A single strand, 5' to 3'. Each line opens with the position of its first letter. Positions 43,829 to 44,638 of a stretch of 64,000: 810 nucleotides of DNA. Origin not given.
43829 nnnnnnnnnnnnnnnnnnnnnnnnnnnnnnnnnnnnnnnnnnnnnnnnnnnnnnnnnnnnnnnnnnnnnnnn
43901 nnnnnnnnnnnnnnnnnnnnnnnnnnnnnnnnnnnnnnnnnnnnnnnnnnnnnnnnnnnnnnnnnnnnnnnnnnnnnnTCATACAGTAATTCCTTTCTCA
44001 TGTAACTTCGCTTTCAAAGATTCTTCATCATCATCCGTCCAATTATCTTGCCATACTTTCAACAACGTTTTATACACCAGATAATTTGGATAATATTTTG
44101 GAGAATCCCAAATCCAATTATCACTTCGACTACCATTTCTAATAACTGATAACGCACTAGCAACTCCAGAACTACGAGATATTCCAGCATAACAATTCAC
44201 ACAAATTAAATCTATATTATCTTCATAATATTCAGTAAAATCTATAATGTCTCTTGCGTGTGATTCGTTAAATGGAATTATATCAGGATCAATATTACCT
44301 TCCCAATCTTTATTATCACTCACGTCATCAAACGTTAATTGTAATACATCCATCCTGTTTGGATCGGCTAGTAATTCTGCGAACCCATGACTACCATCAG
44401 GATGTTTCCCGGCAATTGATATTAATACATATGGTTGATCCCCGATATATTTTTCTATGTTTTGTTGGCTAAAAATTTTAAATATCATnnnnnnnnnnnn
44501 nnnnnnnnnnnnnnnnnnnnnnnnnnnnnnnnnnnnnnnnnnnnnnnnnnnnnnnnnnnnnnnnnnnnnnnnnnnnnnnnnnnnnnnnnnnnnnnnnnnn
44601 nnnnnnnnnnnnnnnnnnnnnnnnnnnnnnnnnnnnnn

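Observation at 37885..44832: RNA and translation-maintenance island: RtcB ligase, split CCA enzyme, orphan tRNA fragment, Cys-phosphatase and ArfB-like peptidyl-tRNA hydrolase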

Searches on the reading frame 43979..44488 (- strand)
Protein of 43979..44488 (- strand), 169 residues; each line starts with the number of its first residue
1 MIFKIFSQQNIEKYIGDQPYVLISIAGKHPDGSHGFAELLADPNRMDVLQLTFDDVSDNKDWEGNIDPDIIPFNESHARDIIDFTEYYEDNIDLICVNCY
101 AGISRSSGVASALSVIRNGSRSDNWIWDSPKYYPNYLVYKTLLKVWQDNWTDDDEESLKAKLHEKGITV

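Call 4: search_protein_families(library=pfam, proteins=[window:43979-44488:-], max_evalue=0.01)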
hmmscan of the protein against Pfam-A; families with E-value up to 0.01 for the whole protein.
window:43979-44488:- (169 aa): 0 families

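Call 16: search_protein_families(library=phrogs, proteins=[window:43979-44488:-], max_evalue=0.01)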
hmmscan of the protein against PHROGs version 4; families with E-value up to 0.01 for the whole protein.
window:43979-44488:- (169 aa): 1 family
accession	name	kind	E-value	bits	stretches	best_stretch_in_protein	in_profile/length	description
phrog_5614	-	unknown function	1.3e-14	55.4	1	5-148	11-139/161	-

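Call 17: search_solved_structures(query=window:43979-44488:-, max_evalue=10, show_alignments=2)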
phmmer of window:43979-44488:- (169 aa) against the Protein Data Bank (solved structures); distinct sequences matched with E-value up to 10: 4.
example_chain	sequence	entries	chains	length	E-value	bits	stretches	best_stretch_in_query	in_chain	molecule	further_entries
5l9s_A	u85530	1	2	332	0.33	13.7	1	58-132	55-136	ABC transporter, substrate binding protein (Mannopine)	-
6xb8_A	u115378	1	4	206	1.1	11.9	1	98-154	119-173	Protein Rep68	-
4zo0_A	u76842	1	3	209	1.2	11.9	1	98-154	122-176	Protein Rep68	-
4yr8_G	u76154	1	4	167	1.3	11.7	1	81-117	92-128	Dual specificity protein phosphatase 16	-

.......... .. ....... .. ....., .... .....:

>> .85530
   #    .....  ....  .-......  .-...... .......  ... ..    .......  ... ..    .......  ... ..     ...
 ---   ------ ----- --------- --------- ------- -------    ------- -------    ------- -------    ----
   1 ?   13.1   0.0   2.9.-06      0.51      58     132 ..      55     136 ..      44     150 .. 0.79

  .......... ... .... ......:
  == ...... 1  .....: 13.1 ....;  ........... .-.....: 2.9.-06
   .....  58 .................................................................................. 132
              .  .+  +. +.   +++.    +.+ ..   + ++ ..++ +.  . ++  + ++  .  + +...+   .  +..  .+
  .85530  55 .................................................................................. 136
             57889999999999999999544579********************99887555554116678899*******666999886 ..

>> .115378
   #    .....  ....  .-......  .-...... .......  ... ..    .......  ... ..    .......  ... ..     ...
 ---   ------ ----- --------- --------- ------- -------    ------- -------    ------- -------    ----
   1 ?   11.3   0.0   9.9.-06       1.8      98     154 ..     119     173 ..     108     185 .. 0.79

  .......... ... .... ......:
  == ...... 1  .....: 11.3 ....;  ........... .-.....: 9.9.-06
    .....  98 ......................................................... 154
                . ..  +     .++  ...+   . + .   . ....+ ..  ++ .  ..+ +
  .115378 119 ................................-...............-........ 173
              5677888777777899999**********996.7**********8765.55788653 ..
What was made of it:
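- On Cysteine phosphatase (PTP/DSP) superfamily: The PDB sequence hit to DUSP16 has E 1.3 (call 17).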

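Call 25: find_related_loci(query=window:43979-44488:-, collection=viral_contigs, flank=10000)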
Query window:43979-44488:- (169 aa) in viral_contigs; peptide patterns used: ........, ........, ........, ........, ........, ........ (x = any residue, [..] = any of these).
3 stretches matched a pattern, but none encodes a relative of the query by tblastn (E <= 1e-3).

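Call 28: search_protein_families(library=ncbifam, proteins=[window:43979-44488:-], max_evalue=0.01)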
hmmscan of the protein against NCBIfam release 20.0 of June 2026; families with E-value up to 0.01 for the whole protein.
window:43979-44488:- (169 aa): 0 families

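Call 34: find_homologous_proteins(query=window:43979-44488:-, max_evalue=0.001)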
Query window:43979-44488:- (169 aa): 10 proteins with E <= 0.001 among 66 candidates.
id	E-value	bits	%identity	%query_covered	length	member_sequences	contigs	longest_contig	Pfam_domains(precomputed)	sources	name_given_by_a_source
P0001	8.4e-112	389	100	100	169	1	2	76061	-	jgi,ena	-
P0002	4.2e-53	197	59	89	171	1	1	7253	-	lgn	-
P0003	3.7e-51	191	63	85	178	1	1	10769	-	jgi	-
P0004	1.6e-22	98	46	89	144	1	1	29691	-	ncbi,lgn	-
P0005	2.3e-13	68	36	85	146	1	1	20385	-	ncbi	-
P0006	1.5e-12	65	37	83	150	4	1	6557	-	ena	-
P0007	6.3e-11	60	37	85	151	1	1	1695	-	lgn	-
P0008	2.2e-10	58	37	76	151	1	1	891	-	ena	-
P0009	1.2e-9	56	39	73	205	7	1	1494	-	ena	-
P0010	3.7e-6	45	34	78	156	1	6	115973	-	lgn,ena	-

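Call 37: find_encoding_contigs(protein=P0001, flank=10000, max_places=4)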
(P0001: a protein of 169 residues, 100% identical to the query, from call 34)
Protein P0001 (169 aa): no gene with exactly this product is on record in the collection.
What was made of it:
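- Tried and rejected: The contig look-up for P0001 failed (call 37).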

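Call 38: find_encoding_contigs(protein=P0004, flank=10000, max_places=3)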
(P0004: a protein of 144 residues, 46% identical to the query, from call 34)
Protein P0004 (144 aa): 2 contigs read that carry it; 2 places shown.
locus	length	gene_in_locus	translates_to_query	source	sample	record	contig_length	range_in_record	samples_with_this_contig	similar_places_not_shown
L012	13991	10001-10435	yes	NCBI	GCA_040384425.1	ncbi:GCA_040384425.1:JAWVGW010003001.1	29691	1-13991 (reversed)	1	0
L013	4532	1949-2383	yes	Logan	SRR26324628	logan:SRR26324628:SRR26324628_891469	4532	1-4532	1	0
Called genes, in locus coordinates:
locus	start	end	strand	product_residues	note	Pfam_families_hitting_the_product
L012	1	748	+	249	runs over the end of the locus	-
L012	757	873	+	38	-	-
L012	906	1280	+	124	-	PF00436:SSB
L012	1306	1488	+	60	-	-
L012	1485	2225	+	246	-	-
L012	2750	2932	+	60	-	-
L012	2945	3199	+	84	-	-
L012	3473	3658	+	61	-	PF28077:THIVI_2564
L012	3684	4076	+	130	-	-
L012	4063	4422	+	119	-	-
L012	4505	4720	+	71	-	-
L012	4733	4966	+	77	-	-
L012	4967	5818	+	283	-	PF00852:Glyco_transf_10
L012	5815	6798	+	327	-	-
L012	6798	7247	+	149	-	-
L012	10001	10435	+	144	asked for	-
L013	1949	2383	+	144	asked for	-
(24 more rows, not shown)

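Call 39: find_encoding_contigs(protein=P0010, flank=6000, max_places=3)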
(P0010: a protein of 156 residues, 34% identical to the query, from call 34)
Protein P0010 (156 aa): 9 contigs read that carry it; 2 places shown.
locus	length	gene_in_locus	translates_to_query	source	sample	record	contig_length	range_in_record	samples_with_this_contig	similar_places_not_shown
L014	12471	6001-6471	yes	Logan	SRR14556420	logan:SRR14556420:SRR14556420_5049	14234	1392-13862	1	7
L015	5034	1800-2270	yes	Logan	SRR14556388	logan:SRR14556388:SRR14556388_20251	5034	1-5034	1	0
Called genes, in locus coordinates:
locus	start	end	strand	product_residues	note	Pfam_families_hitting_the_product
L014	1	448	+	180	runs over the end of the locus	PF13353:Fer4_12, PF04055:Radical_SAM (weak)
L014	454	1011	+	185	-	PF00692:dUTPase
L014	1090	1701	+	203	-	PF01507:PAPS_reduct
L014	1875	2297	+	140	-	-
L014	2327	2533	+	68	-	-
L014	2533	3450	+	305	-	PF00303:Thymidylat_synt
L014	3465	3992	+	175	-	PF00186:DHFR_1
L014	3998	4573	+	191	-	PF00625:Guanylate_kin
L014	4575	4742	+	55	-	-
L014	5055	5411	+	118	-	PF05869:Dam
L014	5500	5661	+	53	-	-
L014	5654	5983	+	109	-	-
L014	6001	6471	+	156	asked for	-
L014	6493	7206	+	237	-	-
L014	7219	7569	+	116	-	-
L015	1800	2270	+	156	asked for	-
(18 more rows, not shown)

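Call 40: find_encoding_contigs(protein=P0005, flank=6000, max_places=2)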
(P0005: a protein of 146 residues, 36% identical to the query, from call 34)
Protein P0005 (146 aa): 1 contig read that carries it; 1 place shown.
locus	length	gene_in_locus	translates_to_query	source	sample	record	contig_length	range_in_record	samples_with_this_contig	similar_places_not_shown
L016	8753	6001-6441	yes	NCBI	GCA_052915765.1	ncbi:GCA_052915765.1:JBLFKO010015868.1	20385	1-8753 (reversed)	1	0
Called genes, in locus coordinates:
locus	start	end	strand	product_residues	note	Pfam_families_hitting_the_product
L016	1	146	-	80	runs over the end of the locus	-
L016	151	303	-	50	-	-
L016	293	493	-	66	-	-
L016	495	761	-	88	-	-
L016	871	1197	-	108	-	-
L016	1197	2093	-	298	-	PF05496:RuvB_N (weak), PF14532:Sigma54_activ_2 (weak), PF12780:AAA_8 (faint), PF00004:AAA, PF13401:AAA_22 (faint), PF13177:DNA_pol3_delta2, PF21328:Gp44_lid (faint)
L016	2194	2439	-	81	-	-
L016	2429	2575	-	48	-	-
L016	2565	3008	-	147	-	-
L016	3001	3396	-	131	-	-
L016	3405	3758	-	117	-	-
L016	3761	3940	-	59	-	-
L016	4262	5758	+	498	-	PF04293:SpoVR, PF24755:SpoVR_C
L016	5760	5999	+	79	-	-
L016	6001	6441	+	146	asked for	-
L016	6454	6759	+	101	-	-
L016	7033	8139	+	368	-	PF01139:RtcB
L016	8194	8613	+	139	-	PF01541:GIY-YIG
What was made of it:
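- L016 has CX5R, a 101-aa ORF, then RtcB (call 40).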

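Call 41: find_encoding_contigs(protein=P0003, flank=8000, max_places=2)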
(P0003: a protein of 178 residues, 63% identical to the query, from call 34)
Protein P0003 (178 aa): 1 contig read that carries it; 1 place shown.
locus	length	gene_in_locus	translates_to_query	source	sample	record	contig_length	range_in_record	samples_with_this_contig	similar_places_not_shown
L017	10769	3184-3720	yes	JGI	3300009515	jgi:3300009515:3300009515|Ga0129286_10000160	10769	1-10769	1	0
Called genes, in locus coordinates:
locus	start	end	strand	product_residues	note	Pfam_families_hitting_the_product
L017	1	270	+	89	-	?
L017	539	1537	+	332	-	-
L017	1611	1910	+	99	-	-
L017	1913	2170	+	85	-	-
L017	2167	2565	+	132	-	PF10686:YAcAr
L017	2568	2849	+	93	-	PF24043:DUF7352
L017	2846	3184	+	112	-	PF00472:RF-1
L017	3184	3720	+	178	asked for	-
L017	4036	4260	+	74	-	-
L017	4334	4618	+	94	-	-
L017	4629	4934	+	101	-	-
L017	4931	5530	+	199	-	PF01743:PolyA_pol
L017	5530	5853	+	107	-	-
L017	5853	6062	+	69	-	-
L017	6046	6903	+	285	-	PF12627:PolyA_pol_RNAbd, PF01966:HD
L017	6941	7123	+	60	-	-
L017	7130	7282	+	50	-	-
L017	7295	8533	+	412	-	PF01139:RtcB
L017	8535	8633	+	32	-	-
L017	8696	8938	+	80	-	-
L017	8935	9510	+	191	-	PF07486:Hydrolase_2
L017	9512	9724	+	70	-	-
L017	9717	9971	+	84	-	PF16805:Trans_coact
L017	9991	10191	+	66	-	-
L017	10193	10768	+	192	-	?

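Call 44: find_encoding_contigs(protein=P0002, flank=8000, max_places=2)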
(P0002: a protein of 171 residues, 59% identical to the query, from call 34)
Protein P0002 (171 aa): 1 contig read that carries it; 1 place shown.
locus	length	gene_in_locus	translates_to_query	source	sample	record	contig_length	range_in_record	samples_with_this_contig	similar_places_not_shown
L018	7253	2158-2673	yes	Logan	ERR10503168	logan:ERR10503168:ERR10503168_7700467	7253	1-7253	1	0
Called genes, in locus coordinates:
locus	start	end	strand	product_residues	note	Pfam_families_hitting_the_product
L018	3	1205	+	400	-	?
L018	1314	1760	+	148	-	PF05981:CreA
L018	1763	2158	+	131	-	PF10686:YAcAr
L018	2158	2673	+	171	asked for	-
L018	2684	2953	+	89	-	-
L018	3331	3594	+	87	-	-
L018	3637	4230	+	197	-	PF01743:PolyA_pol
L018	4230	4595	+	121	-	PF20274:cREC_REC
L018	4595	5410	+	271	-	-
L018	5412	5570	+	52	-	-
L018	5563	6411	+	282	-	PF12627:PolyA_pol_RNAbd, PF13735:tRNA_NucTran2_2 (faint), PF01966:HD (weak)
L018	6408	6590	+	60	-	-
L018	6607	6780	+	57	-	-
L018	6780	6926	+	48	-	-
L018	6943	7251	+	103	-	?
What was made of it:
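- Many unrelated small ORFs are interspersed, and L018 lacks GGQ (call 44).
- Tried and rejected: Relatives were reached only through the protein database and contig look-up (calls 34, 41, 44).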

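Call 48: predict_structure(alignment_id=A1)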
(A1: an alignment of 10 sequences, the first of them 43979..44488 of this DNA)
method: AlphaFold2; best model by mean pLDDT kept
length: 169 residues; sequences in the alignment: 10
mean_pLDDT: 90.3   pTM: 0.87
mean pLDDT of the five models: 90.3, 87.8, 86.5, 85.9, 84.9
residues with pLDDT >= 90: 112; 70-90: 48; 50-70: 9; < 50: 0
segments of 3 or more residues with pLDDT < 50: none
pLDDT, mean of each block of 10 residues (from residue 1): 94 96 86 80 97 90 86 95 97 96 91 95 91 93 90 85 72
secondary structure, 60 per line:
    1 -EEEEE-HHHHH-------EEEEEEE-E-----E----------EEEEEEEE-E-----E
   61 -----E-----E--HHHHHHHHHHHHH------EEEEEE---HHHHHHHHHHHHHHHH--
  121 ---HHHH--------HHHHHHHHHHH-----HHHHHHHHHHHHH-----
elements in order: E2-6 H8-12 E20-26 E45-52 H75-87 E94-99 H103-118 H124-127 H136-146 H152-164
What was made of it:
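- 43979..44488 (-): CX5R cysteine-phosphatase-fold protein (169 aa), predicted RNA end-healing phosphatase. AlphaFold2 pLDDT 90 (call 48).
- On Cysteine phosphatase (PTP/DSP) superfamily: Model pLDDT 90.3 (call 48).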

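Call 50: fold_search(model_id=the predicted structure, library=pdb)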
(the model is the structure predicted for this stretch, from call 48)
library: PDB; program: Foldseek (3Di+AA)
matches with E <= 10: 843; with E <= 0.001: 2
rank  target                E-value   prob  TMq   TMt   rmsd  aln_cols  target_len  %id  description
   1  7un4_F                6.7e-04  1.00  0.47  0.54   6.0       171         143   15  Structure of MAP kinase phosphatase 5 in complex with 3,3-dimethyl-1-((9-propyl-5,6-dihydrothieno[3,4-h]quinazolin-2-y (released 2022-10-05)
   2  9nsb_E                8.1e-04  1.00  0.48  0.55   5.5       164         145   15  Crystal structure of an MKP5 allosteric loop mutant, S446G, in complex with an allosteric inhibitor (released 2025-07-30)
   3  4jmk_A                1.2e-03  1.00  0.47  0.51   8.3       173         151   18  Structure of dusp8 (released 2014-02-26)
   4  2hcm                  1.5e-03  1.00  0.49  0.52   5.9       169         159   16  Crystal structure of mouse putative dual specificity phosphatase complexed with zinc tungstate, New York Structural Geno (released 2006-08-15)
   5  7umu_A                1.8e-03  1.00  0.50  0.55   6.1       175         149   15  Structure of MAP kinase phosphatase 5 in complex with 3,3-dimethyl-1-((5,6-dihydrobenzo[h]quinazolin-2-yl)thio)butan-2 (released 2022-10-05)
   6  7umv                  2.2e-03  1.00  0.48  0.53   6.3       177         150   15  Structure of MAP kinase phosphatase 5 in complex with 3,3-dimethyl-1-((5,6-dihydropyrido[2,3-h]quinazolin-2-yl)thio)buta (released 2022-10-05)
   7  4ki9                  2.4e-03  1.00  0.50  0.54   7.1       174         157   12  Crystal structure of the catalytic domain of human DUSP12 at 2.0 A resolution (released 2014-02-26)
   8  2g6z_B                2.5e-03  1.00  0.51  0.58   5.6       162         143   16  Crystal structure of human DUSP5 (released 2007-01-16)
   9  1yz4_A                2.7e-03  0.99  0.41  0.43   8.4       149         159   16  Crystal structure of DUSP15 (released 2005-11-01)
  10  9bu4_L                2.9e-03  1.00  0.48  0.55   5.5       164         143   16  Crystal structure of an MKP5 mutant, Y435W, in complex with an allosteric inhibitor (released 2025-05-28)
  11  6mc1_E                2.9e-03  1.00  0.47  0.53   5.6       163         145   15  Structure of MAP kinase phosphatase 5 in complex with 3,3-dimethyl-1-((9-(methylthio)-5,6-dihydrothieno[3,4-h]quinazol (released 2020-08-19)
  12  5z59                  2.9e-03  0.99  0.40  0.45   9.7       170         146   12  Crystal structure of Tk-PTP in the inactive form (released 2018-06-27)
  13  4jmk_B                3.0e-03  1.00  0.46  0.52   6.1       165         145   20  Structure of dusp8 (released 2014-02-26)
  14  9o8w_C                3.2e-03  1.00  0.49  0.54   5.2       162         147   15  Crystal structure of an MKP5 mutant, Y435F, in complex with an allosteric inhibitor (released 2025-07-30)
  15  6mc1_A                3.2e-03  1.00  0.48  0.53   5.6       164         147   15  Structure of MAP kinase phosphatase 5 in complex with 3,3-dimethyl-1-((9-(methylthio)-5,6-dihydrothieno[3,4-h]quinazol (released 2020-08-19)
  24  2q05_A                4.7e-03  0.99  0.45  0.43   5.3       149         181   13  Crystal structure of tyr/ser protein phosphatase from Vaccinia virus WR (released 2007-06-19)
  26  2q05_B                5.4e-03  0.98  0.46  0.44   5.8       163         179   13  Crystal structure of tyr/ser protein phosphatase from Vaccinia virus WR (released 2007-06-19)
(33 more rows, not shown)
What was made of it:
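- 43979..44488 (-): All 50 listed Foldseek PDB hits are cysteine-dependent (PTP-superfamily) phosphatases, mostly dual-specificity (call 50).
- On Cysteine phosphatase (PTP/DSP) superfamily: All 50 listed Foldseek PDB hits are cysteine-dependent (PTP-superfamily) phosphatases, mostly dual-specificity (MKP5, DUSP8, DUSP12, the vaccinia VH1-type Tyr/Ser phosphatase 2q05) plus PRL-1 and PTPs, with probability 0.95-1.0 and TM score 0.4-0.5 (call 50).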

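Call 74: find_related_loci(query=A1, collection=viral_contigs, flank=10000)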
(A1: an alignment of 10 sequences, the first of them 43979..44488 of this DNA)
Query A1 (169 aa) in viral_contigs; peptide patterns used: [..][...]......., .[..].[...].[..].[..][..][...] (x = any residue, [..] = any of these).
552 stretches matched a pattern; 181 encode a relative of the query (tblastn E <= 1e-3); the best 80 are kept; 80 distinct loci.
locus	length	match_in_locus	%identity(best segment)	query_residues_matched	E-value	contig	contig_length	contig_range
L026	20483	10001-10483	35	1-146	2e-23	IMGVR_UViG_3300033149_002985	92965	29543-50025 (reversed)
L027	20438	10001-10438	42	1-143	2e-25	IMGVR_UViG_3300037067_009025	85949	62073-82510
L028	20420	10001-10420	36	1-148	1e-21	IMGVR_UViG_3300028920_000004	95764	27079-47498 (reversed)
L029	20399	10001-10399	38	3-144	8e-20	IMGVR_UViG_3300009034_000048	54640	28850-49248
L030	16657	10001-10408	38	1-149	2e-19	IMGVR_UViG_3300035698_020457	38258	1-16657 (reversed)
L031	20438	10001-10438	33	1-146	5e-19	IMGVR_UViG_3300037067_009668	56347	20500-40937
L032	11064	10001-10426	35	1-153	1e-18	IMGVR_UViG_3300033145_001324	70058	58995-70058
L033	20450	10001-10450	36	1-146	1e-18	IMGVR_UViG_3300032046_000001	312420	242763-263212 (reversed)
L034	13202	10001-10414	36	1-149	5e-18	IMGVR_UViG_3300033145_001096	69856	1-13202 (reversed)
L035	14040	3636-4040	36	11-147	7e-17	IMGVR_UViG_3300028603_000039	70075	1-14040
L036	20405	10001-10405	36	11-147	7e-17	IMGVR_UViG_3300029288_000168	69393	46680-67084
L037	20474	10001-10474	33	1-162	7e-17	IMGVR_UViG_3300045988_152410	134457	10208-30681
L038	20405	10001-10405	36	11-147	7e-17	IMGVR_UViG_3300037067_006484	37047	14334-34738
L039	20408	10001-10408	34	1-145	1e-16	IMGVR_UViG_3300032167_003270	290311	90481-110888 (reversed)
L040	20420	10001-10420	32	2-151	2e-16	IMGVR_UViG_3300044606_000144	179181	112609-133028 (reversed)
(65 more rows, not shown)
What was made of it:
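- On Cysteine phosphatase (PTP/DSP) superfamily: The same pattern recovered 181 viral stretches (call 74).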

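Call 83: search_dna_similar(query=window:43979-44488:-, collection=phages, mode=protein, max_rows=30, max_evalue=0.001)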
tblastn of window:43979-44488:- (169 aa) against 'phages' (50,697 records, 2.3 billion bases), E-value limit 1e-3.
Records with a match: 10; places in all: 10; records where one place covers at least 80% of the query: 0.
Best place of each record, by identity: <60% 10.
By first word of the organism name: Clostridium 4; Pseudomonas 3; uncultured 1; Ralstonia 1; Bacteriophage 1.
By host as written in the record: - 3; Pseudomonas syringae actinidae 2; Clostridium botulinum type C strain C-Stockholm 2; Clostridium botulinum D str. 1873 1; Ralstonia solanacearum 1; Pseudomonas syringae pv. tomato str. DC3000 1.
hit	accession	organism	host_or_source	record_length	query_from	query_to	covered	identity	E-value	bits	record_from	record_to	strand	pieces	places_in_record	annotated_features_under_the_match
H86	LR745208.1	uncultured phage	metagenomic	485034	22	147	75%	30.8%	2e-7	55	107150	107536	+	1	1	record has no annotation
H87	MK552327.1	Pseudomonas phage Psa21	Pseudomonas syringae actinidae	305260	17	114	58%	37.8%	1e-4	47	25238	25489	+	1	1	putative dual-specificity phosphatase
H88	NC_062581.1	Pseudomonas phage Psa21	Pseudomonas syringae actinidae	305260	17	114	58%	37.8%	1e-4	47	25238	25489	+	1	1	putative dual-specificity phosphatase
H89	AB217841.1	Clostridium botulinum D phage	-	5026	61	143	49%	38.6%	5e-5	48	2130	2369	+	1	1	conserved hypothetical protein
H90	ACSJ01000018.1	Clostridium phage D-1873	Clostridium botulinum D str. 1873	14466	61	143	49%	38.6%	5e-5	48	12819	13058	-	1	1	conserved hypothetical protein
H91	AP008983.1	Clostridium phage c-st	Clostridium botulinum type C strain ...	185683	61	143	49%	38.6%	5e-5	48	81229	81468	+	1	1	conserved hypothetical protein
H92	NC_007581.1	Clostridium phage c-st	Clostridium botulinum type C strain ...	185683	61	143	49%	38.6%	5e-5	48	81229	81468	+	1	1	hypothetical protein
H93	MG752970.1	Ralstonia phage RsoM2USA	Ralstonia solanacearum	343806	47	138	54%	32.0%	2e-4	46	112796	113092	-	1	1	hypothetical protein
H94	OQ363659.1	Pseudomonas phage D6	Pseudomonas syringae pv. tomato str. ...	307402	44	114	42%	39.4%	7e-4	45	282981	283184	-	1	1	putative dual-specificity phosphatase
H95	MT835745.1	Bacteriophage sp.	human fecal samples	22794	78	156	47%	31.6%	1e-4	47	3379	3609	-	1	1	record has no annotation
